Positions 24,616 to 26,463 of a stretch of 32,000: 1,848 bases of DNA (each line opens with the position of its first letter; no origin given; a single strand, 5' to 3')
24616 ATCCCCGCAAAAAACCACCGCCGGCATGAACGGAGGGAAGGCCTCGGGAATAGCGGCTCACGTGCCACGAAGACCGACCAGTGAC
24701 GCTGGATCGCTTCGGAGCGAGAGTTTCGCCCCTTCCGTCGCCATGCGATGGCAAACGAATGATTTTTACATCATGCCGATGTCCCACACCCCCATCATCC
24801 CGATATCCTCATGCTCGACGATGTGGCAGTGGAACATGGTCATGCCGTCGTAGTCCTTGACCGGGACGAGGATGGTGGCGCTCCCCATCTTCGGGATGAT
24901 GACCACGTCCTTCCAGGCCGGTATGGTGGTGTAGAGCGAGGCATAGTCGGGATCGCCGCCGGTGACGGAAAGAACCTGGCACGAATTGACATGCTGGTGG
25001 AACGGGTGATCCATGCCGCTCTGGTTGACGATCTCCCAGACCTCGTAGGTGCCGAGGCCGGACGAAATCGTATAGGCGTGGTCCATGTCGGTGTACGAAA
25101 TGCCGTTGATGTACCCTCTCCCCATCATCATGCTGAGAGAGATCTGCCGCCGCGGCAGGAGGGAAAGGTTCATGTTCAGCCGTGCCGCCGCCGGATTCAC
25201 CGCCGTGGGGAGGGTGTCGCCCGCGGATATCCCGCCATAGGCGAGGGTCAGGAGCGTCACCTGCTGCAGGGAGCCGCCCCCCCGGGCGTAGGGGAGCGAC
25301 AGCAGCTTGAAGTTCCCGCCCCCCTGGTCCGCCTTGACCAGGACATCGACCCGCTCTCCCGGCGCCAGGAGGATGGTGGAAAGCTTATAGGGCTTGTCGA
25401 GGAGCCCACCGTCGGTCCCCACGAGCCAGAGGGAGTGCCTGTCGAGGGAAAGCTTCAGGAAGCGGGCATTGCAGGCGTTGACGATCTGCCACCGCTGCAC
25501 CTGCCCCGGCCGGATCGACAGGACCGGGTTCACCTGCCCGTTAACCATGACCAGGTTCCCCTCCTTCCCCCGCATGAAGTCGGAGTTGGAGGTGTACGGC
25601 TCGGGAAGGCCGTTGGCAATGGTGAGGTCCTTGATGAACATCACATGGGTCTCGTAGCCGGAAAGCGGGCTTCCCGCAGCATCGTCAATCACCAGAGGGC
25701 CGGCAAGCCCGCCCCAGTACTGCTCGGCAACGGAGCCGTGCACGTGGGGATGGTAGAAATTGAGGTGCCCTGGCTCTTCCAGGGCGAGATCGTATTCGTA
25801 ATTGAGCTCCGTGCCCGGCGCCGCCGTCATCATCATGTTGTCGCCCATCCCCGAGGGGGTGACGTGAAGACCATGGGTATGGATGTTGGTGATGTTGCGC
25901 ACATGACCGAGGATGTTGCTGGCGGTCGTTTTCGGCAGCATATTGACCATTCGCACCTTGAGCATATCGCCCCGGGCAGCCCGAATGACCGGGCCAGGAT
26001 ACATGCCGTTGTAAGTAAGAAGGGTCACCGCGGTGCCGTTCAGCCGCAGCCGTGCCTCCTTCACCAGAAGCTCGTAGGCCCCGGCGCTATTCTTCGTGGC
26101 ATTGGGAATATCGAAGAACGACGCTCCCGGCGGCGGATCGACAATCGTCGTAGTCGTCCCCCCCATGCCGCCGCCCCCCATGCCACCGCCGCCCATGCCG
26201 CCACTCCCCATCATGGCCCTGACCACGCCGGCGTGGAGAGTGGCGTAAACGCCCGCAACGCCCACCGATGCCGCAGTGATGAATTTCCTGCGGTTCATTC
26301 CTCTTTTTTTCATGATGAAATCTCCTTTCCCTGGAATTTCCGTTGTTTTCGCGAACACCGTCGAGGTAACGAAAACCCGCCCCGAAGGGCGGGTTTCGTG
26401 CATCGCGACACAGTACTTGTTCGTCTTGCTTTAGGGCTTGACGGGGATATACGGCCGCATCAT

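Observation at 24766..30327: Operon coupling a nine-heme lipoprotein cytochrome to two different multicopper oxidases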

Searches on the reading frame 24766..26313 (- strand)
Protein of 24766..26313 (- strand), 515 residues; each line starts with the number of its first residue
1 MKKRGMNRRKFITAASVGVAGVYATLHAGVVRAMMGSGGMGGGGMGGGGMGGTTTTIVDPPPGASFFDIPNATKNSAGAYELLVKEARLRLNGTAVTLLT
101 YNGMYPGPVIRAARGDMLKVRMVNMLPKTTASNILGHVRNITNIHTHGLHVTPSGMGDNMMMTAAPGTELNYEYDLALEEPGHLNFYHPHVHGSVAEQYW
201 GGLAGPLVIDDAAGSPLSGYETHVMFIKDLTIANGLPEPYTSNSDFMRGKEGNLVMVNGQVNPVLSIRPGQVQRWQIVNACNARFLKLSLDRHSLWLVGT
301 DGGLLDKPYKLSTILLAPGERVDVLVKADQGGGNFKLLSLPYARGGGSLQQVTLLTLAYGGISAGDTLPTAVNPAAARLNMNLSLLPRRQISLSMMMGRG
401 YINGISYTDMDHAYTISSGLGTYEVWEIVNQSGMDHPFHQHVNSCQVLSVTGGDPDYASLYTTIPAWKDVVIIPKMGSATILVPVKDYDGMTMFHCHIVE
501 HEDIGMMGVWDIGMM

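Call 5: search_protein_families(library=pfam, proteins=[window:24766-26313:-], max_evalue=0.01)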
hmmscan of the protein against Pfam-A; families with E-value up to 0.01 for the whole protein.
window:24766-26313:- (515 aa): 3 families
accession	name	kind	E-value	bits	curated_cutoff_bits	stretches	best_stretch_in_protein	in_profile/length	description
PF07731.20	Cu-oxidase_2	-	8.2e-25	87.6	20.4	1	401-510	22-131/137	Multicopper oxidase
PF07732.21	Cu-oxidase_3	-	2.7e-18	66.6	21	1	90-212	8-117/119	Multicopper oxidase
PF00394.28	Cu-oxidase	-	5.1e-13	49.9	21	1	247-339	41-133/157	Multicopper oxidase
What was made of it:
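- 24766..26313 (-): MCO-B: CueO/Thermus-MCO-like three-domain multicopper oxidase (Gmet_2154), 515 aa. Three Pfam Cu-oxidase domains (call 5).
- Checked: Motifs HTH, HPH, HPFHQH and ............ are present, and all three Pfam Cu-oxidase domains match (call 5).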

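Call 6: search_protein_families(library=ncbifam, proteins=[window:24766-26313:-], max_evalue=0.01)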
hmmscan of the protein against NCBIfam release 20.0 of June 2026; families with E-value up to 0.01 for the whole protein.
window:24766-26313:- (515 aa): 8 families
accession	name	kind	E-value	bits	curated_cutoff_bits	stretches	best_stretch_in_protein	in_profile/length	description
NF008205.1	PRK10965.1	equivalog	1.2e-50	172.9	525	2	64-395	31-356/529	multicopper oxidase CueO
NF045554.1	AmiPhnlOxPhsA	equivalog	1.1e-24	87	950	2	251-332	238-327/581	O-aminophenol oxidase PhsA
TIGR03389.1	laccase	equivalog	6.6e-23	81.3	558.9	1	82-367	8-291/539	laccase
NF008135.0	PRK10883.1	equivalog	9.4e-22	77.1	581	1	95-508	64-463/471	cell division protein FtsP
TIGR01480.1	copper_res_A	subfamily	5.9e-20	71.3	478.95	1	65-232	41-183/593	copper resistance system multicopper oxidase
TIGR03388.1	ascorbase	equivalog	5.6e-17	61.6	614.8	2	97-215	21-125/542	L-ascorbate oxidase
TIGR03390.1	ascorbOXfungal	equivalog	3.6e-15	55.5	445.35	1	97-329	28-264/538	L-ascorbate oxidase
TIGR02376.1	Cu_nitrite_red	equivalog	5.3e-06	26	296.3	1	80-214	30-149/326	copper-containing nitrite reductase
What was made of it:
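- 24766..26313 (-): CueO model 1e-50, below cutoff (call 6).
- Closest known: CueO. Different: It scores 173 bits against the CueO equivalog cutoff of 525 (call 6).
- Closest known: CotA laccase. Same: The best NCBIfam model is PhsA (call 6).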

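Call 59: find_homologous_proteins(query=window:24766-26313:-, max_evalue=1e-10)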
Query window:24766-26313:- (515 aa): 1495 proteins with E <= 1e-10 among 8000 candidates; the best 120 are listed.
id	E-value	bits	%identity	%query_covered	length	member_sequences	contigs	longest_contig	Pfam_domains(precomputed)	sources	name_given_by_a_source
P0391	0.0e+0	1177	100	100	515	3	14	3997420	PF07731.21,PF00394.29,PF07732.22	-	-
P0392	1.4e-295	999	84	100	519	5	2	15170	PF07731.21,PF00394.29,PF07732.22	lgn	-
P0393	2.2e-294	995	83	100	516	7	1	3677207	PF07731.21,PF00394.29,PF07732.22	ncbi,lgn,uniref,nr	ncbi:multicopper oxidase family protein [Geobacter sp. AOG1]|uniref:multicopper oxidase family prote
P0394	7.1e-280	947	79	99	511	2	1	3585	PF07731.21,PF00394.29,PF07732.22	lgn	-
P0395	1.9e-276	936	79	100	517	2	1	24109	PF07731.21,PF00394.29,PF07732.22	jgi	-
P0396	7.0e-271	917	77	100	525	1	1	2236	PF07731.21,PF00394.29,PF07732.22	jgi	jgi:FtsP/CotA-like multicopper oxidase with cupredoxin domain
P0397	1.4e-263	893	75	99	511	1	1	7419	PF07731.21,PF00394.29,PF07732.22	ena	-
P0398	8.1e-263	891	76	100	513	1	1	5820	PF07731.21,PF00394.29,PF07732.22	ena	-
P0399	1.3e-262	890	74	99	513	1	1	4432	PF07731.21,PF00394.29,PF07732.22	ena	-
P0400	1.4e-261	887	74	100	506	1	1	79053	PF07731.21,PF00394.29,PF07732.22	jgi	jgi:FtsP/CotA-like multicopper oxidase with cupredoxin domain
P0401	5.3e-261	885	74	99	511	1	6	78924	PF07731.21,PF00394.29,PF07732.22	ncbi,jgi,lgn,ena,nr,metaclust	ncbi:MAG: copper oxidase [Geobacteraceae bacterium GWC2_58_44]|nr:MAG: copper oxidase [Geobacteracea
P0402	1.6e-259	880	73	99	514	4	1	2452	PF07731.21,PF00394.29,PF07732.22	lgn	-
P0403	1.1e-257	874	74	99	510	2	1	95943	PF07731.21,PF00394.29,PF07732.22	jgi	jgi:FtsP/CotA-like multicopper oxidase with cupredoxin domain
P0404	3.0e-256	869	73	99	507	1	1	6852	PF07731.21,PF00394.29,PF07732.22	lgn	-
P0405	1.1e-252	857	72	99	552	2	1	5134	PF07731.21,PF00394.29,PF07732.22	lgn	-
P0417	1.1e-229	781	64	99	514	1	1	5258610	PF07731.21,PF00394.29,PF07732.22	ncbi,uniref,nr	ncbi:multicopper oxidase family protein [Geomonas sp. RF6]|uniref:multicopper oxidase family protein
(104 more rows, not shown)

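Call 60: find_encoding_contigs(protein=P0392, flank=8000, max_places=1)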
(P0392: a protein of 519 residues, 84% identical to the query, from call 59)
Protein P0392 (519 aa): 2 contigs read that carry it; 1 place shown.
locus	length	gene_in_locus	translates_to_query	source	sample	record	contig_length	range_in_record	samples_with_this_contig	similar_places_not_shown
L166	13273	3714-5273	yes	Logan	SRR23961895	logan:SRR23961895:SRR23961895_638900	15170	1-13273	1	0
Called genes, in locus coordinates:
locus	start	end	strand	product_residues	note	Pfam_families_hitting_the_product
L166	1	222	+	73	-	?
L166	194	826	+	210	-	PF00072:Response_reg, PF00196:GerE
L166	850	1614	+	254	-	PF00072:Response_reg, PF00165:HTH_AraC (weak), PF12833:HTH_18, PF00165:HTH_AraC (weak)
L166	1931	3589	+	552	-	PF14522:Cytochrome_C7 (faint), PF14537:Cytochrom_c3_2 (faint), PF22113:Mtrc-MtrF_II-IV_dom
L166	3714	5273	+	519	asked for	PF07732:Cu-oxidase_3, PF00394:Cu-oxidase, PF07731:Cu-oxidase_2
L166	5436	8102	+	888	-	PF01339:CheB_methylest, PF03705:CheR_N, PF01739:CheR, PF10473:CENP-F_leu_zip (weak), PF08448:PAS_4 (weak), PF13596:PAS_10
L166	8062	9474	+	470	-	PF02518:HATPase_c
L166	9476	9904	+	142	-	PF00072:Response_reg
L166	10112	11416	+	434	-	PF00155:Aminotran_1_2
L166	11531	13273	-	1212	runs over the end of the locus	?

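Call 61: find_encoding_contigs(protein=P0393, flank=8000, max_places=1)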
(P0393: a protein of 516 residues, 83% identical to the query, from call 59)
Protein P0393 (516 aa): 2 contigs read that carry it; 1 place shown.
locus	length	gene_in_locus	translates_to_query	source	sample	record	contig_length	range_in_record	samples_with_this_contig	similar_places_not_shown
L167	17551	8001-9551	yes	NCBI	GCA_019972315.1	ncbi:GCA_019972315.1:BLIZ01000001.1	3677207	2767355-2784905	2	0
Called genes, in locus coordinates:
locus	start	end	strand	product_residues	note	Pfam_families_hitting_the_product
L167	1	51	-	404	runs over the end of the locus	PF07610:DUF1573 (weak), PF15780:ASH, PF22073:Cep192_D4 (weak), PF22544:HYDIN_VesB_CFA65-like_Ig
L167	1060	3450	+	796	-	PF07731:Cu-oxidase_2 (weak)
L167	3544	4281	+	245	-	PF01346:FKBP_N, PF00254:FKBP_C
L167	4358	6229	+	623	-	-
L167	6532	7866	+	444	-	PF14522:Cytochrome_C7 (faint), PF22113:Mtrc-MtrF_II-IV_dom (faint)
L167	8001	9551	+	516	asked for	PF07732:Cu-oxidase_3, PF00394:Cu-oxidase, PF07731:Cu-oxidase_2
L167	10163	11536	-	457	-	PF16868:NMT1_3, PF09084:NMT1 (weak)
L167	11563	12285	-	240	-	PF02633:Creatininase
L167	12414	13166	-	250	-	PF13353:Fer4_12 (faint), PF04055:Radical_SAM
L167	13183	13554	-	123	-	PF01242:PTPS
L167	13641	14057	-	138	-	PF01850:PIN (weak)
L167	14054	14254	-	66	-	PF09957:VapB_antitoxin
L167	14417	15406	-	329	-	PF01073:3Beta_HSD, PF01370:Epimerase, PF02719:Polysacc_synt_2, PF04321:RmlD_sub_bind, PF05368:NmrA, PF07993:NAD_binding_4 (faint), PF13460:NAD_binding_10, PF16363:GDP_Man_Dehyd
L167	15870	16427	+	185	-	-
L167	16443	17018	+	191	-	-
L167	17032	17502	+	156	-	-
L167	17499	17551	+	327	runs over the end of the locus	-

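Call 62: find_encoding_contigs(protein=P0401, flank=8000, max_places=1)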
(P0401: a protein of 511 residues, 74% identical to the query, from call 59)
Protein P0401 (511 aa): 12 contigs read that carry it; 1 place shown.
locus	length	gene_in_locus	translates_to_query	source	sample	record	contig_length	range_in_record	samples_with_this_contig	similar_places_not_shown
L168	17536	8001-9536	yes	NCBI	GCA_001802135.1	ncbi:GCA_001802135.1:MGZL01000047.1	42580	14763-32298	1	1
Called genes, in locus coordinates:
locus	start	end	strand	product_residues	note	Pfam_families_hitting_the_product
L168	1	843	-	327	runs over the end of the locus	PF08279:HTH_11, PF13412:HTH_24 (faint), PF03099:BPL_LplA_LipB, PF16917:BPL_LplA_LipB_2, PF02237:BPL_C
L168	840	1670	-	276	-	PF02749:QRPTase_N, PF01729:QRPTase_C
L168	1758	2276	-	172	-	PF13511:DUF4124 (weak)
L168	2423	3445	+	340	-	PF02085:Cytochrom_CIII (faint), PF14537:Cytochrom_c3_2 (faint), PF22113:Mtrc-MtrF_II-IV_dom (faint), PF14522:Cytochrome_C7, PF09699:Paired_CXXCH_1 (faint), PF14522:Cytochrome_C7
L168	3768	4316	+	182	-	PF01569:PAP2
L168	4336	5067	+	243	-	PF01904:DUF72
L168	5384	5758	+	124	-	-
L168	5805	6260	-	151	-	PF13527:Acetyltransf_9 (faint), PF00583:Acetyltransf_1, PF13673:Acetyltransf_10, PF13508:Acetyltransf_7, PF08445:FR47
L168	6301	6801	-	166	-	PF00775:Dioxygenase_C (weak)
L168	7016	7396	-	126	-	-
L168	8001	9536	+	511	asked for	PF07732:Cu-oxidase_3, PF00394:Cu-oxidase, PF07731:Cu-oxidase_2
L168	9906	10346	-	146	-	-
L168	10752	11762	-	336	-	PF01545:Cation_efflux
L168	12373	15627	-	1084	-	PF04879:Molybdop_Fe4S4 (weak), PF00384:Molybdopterin, PF01568:Molydop_binding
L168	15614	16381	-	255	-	PF12797:Fer4_2 (faint), PF13237:Fer4_10 (faint), PF12838:Fer4_7 (faint), PF13247:Fer4_11, PF00037:Fer4 (weak), PF13187:Fer4_9 (weak), PF13247:Fer4_11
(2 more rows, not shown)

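Call 63: find_encoding_contigs(protein=P0395, flank=6000, max_places=1)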
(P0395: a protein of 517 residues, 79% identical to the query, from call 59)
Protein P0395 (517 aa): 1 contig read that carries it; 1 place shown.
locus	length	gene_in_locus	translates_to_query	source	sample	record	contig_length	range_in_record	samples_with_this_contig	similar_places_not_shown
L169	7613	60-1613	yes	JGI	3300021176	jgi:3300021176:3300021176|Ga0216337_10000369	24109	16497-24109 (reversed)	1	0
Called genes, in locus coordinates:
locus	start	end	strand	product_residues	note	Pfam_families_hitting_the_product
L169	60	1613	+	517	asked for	PF07732:Cu-oxidase_3, PF00394:Cu-oxidase, PF07731:Cu-oxidase_2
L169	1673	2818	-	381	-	PF00155:Aminotran_1_2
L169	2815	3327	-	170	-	-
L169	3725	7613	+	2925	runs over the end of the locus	PF10091:Glycoamylase, PF06165:GH94_b-supersand, PF17167:Glyco_hydro_94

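Call 64: find_encoding_contigs(protein=P0400, flank=6000, max_places=1)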
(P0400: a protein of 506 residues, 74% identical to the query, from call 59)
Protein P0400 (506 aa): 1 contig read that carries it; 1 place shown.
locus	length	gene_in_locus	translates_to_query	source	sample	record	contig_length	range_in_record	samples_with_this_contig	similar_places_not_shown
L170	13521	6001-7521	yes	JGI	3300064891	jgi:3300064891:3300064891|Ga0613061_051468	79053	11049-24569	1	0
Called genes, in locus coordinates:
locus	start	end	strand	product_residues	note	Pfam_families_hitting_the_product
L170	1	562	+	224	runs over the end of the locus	PF04403:PqiA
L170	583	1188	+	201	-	PF04403:PqiA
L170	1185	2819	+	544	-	PF02470:MlaD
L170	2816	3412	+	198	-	PF03886:ABC_trans_aux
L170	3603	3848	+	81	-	-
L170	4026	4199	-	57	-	-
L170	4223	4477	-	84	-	PF12978:DUF3862 (faint), PF07467:BLIP (faint)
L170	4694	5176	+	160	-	-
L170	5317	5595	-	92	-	PF21742:DUF6868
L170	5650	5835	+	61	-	-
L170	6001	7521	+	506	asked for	PF07732:Cu-oxidase_3, PF00394:Cu-oxidase, PF07731:Cu-oxidase_2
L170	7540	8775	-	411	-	PF01266:DAO (faint), PF01494:FAD_binding_3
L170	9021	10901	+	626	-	PF22067:Cep192_D3 (faint), PF15780:ASH (weak), PF22073:Cep192_D4, PF22544:HYDIN_VesB_CFA65-like_Ig (weak)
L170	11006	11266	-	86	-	PF01494:FAD_binding_3, PF13450:NAD_binding_8 (weak)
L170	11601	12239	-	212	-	PF18753:Nmad2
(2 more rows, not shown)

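Call 65: find_encoding_contigs(protein=P0403, flank=6000, max_places=1)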
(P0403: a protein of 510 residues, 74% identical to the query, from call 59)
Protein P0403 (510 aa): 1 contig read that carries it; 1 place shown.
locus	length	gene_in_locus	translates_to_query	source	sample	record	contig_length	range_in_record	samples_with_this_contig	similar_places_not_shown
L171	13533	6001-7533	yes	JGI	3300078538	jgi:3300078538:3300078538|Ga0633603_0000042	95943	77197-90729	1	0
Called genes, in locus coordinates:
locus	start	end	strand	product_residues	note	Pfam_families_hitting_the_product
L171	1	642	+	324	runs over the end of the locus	PF04463:2-thiour_desulf, PF08349:DUF1722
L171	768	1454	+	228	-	PF01471:PG_binding_1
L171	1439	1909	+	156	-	-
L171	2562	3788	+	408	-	PF03734:YkuD, PF05036:SPOR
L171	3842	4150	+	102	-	PF11839:Alanine_zipper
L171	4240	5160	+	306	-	PF13174:TPR_6 (faint), PF03734:YkuD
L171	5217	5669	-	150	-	PF07883:Cupin_2, PF02311:AraC_binding (weak)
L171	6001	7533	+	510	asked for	PF07732:Cu-oxidase_3, PF00394:Cu-oxidase, PF07731:Cu-oxidase_2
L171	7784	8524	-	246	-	PF00497:SBP_bac_3, PF10613:Lig_chan-Glu_bd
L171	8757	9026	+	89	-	-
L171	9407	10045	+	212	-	-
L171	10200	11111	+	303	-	PF08450:SGL (faint), PF01436:NHL (faint), PF07494:Reg_prop (faint), PF20067:SSL_N (faint), PF24684:Vgb_lyase (weak)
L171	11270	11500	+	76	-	-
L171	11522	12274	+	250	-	-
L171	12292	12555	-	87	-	PF11006:DUF2845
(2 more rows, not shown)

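Call 66: find_encoding_contigs(protein=P0417, flank=6000, max_places=1)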
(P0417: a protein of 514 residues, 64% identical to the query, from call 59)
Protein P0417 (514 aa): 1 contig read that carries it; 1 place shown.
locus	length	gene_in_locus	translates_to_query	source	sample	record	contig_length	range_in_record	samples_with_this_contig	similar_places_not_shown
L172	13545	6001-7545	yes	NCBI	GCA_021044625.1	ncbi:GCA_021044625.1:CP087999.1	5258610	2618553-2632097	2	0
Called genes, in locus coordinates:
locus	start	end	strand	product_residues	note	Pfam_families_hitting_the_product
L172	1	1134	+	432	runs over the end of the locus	-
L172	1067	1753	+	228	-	-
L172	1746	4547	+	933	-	PF00005:ABC_tran (faint), PF02463:SMC_N, PF13304:AAA_21 (weak), PF13555:AAA_29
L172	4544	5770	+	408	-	PF09664:DUF2399 (weak)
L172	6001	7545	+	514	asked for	PF07732:Cu-oxidase_3, PF00394:Cu-oxidase, PF07731:Cu-oxidase_2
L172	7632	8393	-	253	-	PF00106:adh_short, PF23441:SDR (weak), PF13561:adh_short_C2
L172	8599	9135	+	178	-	PF13801:Metal_resist, PF16231:DUF4890 (weak), PF07813:LTXXQ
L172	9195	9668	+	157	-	-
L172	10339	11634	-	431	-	PF00709:Adenylsucc_synt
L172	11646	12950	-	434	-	PF13393:tRNA-synt_His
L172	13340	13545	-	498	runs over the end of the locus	PF13517:FG-GAP_3 (faint)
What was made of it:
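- MCO-B orthologues at 64-75% identity are solitary (calls 62, 64-66).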

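Call 74: search_protein_families(library=ncbifam, proteins=[L167:4358-6229:+, L167:3544-4281:+], max_evalue=1e-20)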
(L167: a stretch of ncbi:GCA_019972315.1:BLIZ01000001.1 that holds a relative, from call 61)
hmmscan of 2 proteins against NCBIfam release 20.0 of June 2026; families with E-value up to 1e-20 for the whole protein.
L167:4358-6229:+ (623 aa): 0 families

L167:3544-4281:+ (245 aa): 3 families
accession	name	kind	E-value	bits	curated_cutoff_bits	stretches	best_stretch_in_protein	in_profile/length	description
NF008602.0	PRK11570.1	subfamily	8.4e-48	163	198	1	26-227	6-205/206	FKBP-type peptidyl-prolyl cis-trans isomerase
NF008150.0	PRK10902.1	equivalog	2.2e-47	161.7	215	1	27-242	42-263/271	FKBP-type peptidyl-prolyl cis-trans isomerase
NF053689.1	BamJ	equivalog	2.8e-30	106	100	1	101-224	54-184/184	BamJ family beta-barrel-assembly machinery protein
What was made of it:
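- On mofABC-type MCO/cytochrome cluster: The AOG1 relative does have MCO-FKBP-unknown-cytochrome (calls 61, 74).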

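Call 78: search_solved_structures(query=window:24766-26313:-, max_evalue=1e-15)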
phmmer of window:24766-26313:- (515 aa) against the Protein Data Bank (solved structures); distinct sequences matched with E-value up to 1e-15: 76 (the best 60 are shown).
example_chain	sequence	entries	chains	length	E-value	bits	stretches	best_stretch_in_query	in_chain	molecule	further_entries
9cpm_A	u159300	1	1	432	7.2e-81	275.4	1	68-513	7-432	Laccase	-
6w2k_A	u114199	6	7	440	1.9e-79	270.7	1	67-513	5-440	Laccase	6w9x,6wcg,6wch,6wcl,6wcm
6wcn_A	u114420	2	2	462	2.2e-79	270.5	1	67-513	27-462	Laccase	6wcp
2xu9_A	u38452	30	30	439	2.5e-79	270.3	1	69-513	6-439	LACCASE | LACCASE-LIKE PROTEIN | THERMUS THERMOPHILUS MULTICOPPER OXIDASE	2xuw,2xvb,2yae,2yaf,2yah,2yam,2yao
3zx1_A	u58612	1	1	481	1.4e-49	172.2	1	82-346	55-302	OXIDOREDUCTASE, PUTATIVE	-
6evg_A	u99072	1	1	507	1.4e-36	129.3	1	60-349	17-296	Multi-copper Oxidase CueO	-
8z59_A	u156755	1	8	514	1.5e-36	129.1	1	96-508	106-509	Bilirubin oxidase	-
8r4h_A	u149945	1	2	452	1.9e-36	128.8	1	77-509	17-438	Copper efflux oxidase,Multicopper oxidase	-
2yxv_A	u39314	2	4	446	9.9e-36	126.5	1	75-513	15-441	Blue copper oxidase cueO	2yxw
8r4f_A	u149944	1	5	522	1e-30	109.9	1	77-349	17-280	Copper efflux oxidase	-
6im8_A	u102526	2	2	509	2.4e-29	105.4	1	75-395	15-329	Blue copper oxidase CueO,PM2 peptide,Blue copper oxidase CueO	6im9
6im7_A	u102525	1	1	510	3.2e-29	105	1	75-394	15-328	Blue copper oxidase CueO,12.1 peptide,Blue copper oxidase CueO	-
4e9q_A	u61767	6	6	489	6.8e-29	103.9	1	75-396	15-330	Blue copper oxidase CueO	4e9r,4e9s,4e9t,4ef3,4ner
5b7e_A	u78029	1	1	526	9.5e-29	103.4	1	75-396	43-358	Blue copper oxidase CueO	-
3nsf_A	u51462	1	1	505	9.7e-29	103.4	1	75-396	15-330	Blue copper oxidase cueO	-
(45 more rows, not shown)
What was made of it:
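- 24766..26313 (-): PDB 2XU9 2.5e-79 (call 78).
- Checked: The nearest solved structure is the Thermus MCO 2XU9, E 2.5e-79 (call 78).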
